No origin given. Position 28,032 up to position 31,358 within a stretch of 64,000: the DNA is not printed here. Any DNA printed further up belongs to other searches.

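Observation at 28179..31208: Tandem-fused double PilB/GspE secretion ATPase in a single 1009-aa polypeptide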

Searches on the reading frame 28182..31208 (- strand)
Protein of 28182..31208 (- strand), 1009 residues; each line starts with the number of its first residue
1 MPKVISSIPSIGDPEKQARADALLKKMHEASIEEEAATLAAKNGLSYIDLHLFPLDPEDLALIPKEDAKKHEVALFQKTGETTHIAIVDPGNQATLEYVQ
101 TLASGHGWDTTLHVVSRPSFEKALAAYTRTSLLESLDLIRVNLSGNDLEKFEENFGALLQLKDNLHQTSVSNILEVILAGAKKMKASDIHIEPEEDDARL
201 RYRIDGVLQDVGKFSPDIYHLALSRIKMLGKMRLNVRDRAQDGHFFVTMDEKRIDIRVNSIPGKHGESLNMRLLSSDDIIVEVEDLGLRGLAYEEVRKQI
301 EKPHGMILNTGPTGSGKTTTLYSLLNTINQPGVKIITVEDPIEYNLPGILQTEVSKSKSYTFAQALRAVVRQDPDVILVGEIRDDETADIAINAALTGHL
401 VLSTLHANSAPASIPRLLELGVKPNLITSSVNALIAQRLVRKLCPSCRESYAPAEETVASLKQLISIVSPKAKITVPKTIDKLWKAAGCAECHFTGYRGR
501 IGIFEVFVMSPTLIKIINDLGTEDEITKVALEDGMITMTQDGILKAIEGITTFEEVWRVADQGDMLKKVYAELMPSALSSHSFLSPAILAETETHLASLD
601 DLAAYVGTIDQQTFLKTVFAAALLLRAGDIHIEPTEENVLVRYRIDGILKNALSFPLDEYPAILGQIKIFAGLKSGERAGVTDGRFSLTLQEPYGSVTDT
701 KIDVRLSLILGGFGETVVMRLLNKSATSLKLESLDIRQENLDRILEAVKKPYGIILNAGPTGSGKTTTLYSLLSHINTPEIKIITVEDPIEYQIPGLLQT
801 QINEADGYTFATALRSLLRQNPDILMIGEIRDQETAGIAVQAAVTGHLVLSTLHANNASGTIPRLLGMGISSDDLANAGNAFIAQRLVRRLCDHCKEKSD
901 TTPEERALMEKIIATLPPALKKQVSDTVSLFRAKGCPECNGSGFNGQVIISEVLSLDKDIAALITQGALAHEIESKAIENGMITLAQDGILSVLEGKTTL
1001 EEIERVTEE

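Call 5: search_protein_families(library=pfam, proteins=[window:28182-31208:-], max_evalue=0.01)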
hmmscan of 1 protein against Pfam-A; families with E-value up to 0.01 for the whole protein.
window:28182-31208:- (1009 aa): 32 families (the best 25 are shown)
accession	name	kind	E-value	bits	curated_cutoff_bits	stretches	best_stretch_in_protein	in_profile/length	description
PF00437.27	T2SSE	-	2.2e-226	751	24.9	2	168-558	6-370/370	Type II/IV secretion system protein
PF05157.20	MshEN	-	6.8e-11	42.5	23.1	1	44-130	2-86/90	MshEN domain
PF25199.1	nSTAND_NTPase5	-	1.4e-08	35.1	34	1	730-793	18-83/145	Novel STAND NTPase 5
PF13191.12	AAA_16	-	2.3e-07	31.9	32.6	0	303-390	24-102/167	AAA ATPase domain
PF20720.3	nSTAND3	-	5.8e-07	29.8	27.2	1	292-341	6-54/155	Novel STAND NTPase 3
PF13401.12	AAA_22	-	8.1e-07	29.8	27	0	303-340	4-41/130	AAA domain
PF00004.35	AAA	-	2.1e-06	28.6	21.2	0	308-382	2-66/131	ATPase family associated with various cellular activities (AAA)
PF04851.21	ResIII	-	5.8e-06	26.7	22.5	0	736-779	7-50/164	Type III restriction enzyme, res subunit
PF13604.12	AAA_30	-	1.5e-05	25.3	27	0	296-337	10-51/191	AAA domain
PF12775.13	AAA_7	-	3e-05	24.1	25.8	0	302-337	31-66/181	P-loop containing dynein motor region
PF13173.12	AAA_14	-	5.1e-05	23.7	27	0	755-842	5-83/129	AAA domain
PF02492.25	cobW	-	0.00014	21.9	20.7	0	310-336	6-33/180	CobW/HypB/UreG, nucleotide-binding domain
PF13086.12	AAA_11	-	0.00027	21.2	27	0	298-329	12-42/257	AAA domain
PF03215.21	Rad17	-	0.00028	21.3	23.8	0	738-780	33-72/186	Rad17 P-loop domain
PF04665.18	Pox_A32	-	0.00033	20.6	22.8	0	300-330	10-39/242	Poxvirus A32 protein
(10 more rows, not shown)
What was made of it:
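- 28179..31208 (-): Complete CDS of the tandem double PilB/GspE-type ATPase (1009 aa plus stop). Pfam MshEN plus 2x T2SSE (call 5).
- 30819..31208 (-): N-terminal helix plus single N1D (T2SSE_N / MshEN-type) domain, aa 1-130. Pfam PF05157 at aa 44-130, E = 6.8e-11 (call 5).
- On PilB/GspE-class type IV filament assembly ATPase: PF05157 at aa 44-130, E = 6.8e-11, above the cut-off (call 5).
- Checked: Pfam finds MshEN/T2SSE_N at aa 44-130 and two T2SSE stretches, total E = 2e-226 (call 5).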

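Call 6: search_protein_families(library=ncbifam, proteins=[window:28182-31208:-], max_evalue=0.01)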
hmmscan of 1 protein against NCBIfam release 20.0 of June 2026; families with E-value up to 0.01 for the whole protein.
window:28182-31208:- (1009 aa): 36 families (the best 25 are shown)
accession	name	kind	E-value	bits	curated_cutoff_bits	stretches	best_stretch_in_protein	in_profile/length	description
TIGR02533.1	type_II_gspE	equivalog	2e-267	887.6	630.25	2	63-559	4-485/486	type II secretion system ATPase GspE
TIGR02538.1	type_IV_pilB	equivalog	2.2e-260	865.1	675.65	2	31-560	42-562/564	type IV-A pilus assembly ATPase PilB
NF007755.0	PRK10436.1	equivalog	9.2e-223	740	617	2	111-561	54-460/465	type II secretion system protein GspE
NF053534.1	T4PilAsmATPsTfpB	equivalog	1.6e-215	716.9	850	2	144-560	171-582/584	type IV pilus assembly ATPase TfpB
NF041000.1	ATPase_ComGA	equivalog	1.6e-142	473.2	300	2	177-441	3-266/267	competence type IV pilus ATPase ComGA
TIGR01420.1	pilT_fam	subfamily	6.3e-101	338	319.1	2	174-442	2-270/343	PilT/PilU family type 4a pilus ATPase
TIGR02525.1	plasmid_TraJ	equivalog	4.8e-54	183.7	368.3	2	717-869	120-273/372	plasmid transfer ATPase TraJ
NF058587.1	archaellum_moto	equivalog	3.8e-40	138.1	550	2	757-870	280-398/527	archaellum flagellar ATPase motor FlaI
TIGR02524.1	dot_icm_DotB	equivalog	4.2e-39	134.8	463.3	2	729-869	115-260/358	Dot/Icm type IV secretion system ATPase DotB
TIGR02788.1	VirB11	equivalog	7.1e-33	113.9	249.95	2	727-885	120-282/308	P-type DNA transfer ATPase VirB11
TIGR02782.1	TrbB_P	equivalog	1.7e-30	106.3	304.55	2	738-865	123-252/303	P-type conjugative transfer ATPase TrbB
TIGR03819.1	heli_sec_ATPase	hypoth_equivalog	7.8e-29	100.9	373.15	2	714-870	139-302/340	TadA family conjugal transfer-associated ATPase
NF010469.0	PRK13894.1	subfamily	4.5e-26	91.9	508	2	294-436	139-283/320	conjugal transfer ATPase TrbB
NF053672.1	bindosome_BasE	exception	9e-24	84.1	1000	2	757-868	275-391/512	bindosome assembly system ATPase subunit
NF010407.0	PRK13833.1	subfamily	1.6e-23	83.7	499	2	742-865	135-259/323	conjugal transfer protein TrbB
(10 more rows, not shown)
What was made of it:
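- Closest known: GspE/EpsE/PulE, type II secretion ATPase. Same: The summed score exceeds the TIGR02533 cut-off (call 6).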
